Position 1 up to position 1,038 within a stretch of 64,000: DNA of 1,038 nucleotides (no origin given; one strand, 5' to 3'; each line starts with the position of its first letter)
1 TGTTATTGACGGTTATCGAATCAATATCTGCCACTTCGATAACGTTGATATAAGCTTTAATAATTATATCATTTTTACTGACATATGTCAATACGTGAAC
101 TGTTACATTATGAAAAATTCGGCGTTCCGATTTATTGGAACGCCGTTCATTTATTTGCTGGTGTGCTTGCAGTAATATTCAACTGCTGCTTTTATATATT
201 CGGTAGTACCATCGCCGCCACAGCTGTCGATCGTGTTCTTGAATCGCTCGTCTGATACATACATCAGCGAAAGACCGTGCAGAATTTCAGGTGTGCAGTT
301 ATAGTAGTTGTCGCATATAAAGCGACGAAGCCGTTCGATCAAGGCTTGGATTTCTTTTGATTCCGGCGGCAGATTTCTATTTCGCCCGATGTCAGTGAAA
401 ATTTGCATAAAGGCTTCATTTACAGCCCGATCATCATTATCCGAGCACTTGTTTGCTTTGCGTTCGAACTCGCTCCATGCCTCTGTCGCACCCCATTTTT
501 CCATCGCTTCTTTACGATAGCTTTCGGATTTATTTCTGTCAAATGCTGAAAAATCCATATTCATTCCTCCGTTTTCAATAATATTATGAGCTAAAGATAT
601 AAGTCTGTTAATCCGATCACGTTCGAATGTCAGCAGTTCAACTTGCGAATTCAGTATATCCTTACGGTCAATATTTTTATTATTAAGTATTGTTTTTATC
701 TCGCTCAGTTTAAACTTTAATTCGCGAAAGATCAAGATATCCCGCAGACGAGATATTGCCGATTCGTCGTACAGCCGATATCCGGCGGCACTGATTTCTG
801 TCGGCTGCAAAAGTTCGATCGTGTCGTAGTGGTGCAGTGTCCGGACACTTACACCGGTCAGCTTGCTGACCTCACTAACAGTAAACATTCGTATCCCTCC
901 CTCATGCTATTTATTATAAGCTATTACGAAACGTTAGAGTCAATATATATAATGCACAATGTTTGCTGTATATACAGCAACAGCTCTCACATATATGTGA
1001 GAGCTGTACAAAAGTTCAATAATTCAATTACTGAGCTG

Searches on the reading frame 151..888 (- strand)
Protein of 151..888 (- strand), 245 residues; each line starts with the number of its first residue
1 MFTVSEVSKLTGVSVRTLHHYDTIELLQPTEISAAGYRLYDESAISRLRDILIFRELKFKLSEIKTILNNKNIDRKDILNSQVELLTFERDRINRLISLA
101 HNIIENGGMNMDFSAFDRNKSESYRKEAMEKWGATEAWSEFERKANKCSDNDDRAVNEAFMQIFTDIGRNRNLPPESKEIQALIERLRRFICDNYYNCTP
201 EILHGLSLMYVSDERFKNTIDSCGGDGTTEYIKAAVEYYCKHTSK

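Call 12: search_protein_families(library=pfam, proteins=[window:151-888:-])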
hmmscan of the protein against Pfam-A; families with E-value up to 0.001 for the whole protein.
window:151-888:- (245 aa): 3 families
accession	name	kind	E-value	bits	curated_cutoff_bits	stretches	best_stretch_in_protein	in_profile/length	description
PF07739.18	TipAS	-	1.3e-31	110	23.8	1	124-239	1-117/117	TipAS antibiotic-recognition domain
PF13411.12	MerR_1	-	1.8e-16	60.4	21.6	1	2-70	1-68/69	MerR HTH family regulatory protein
PF00376.29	MerR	-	7.5e-14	51.7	28.2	1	3-40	1-38/38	MerR family regulatory protein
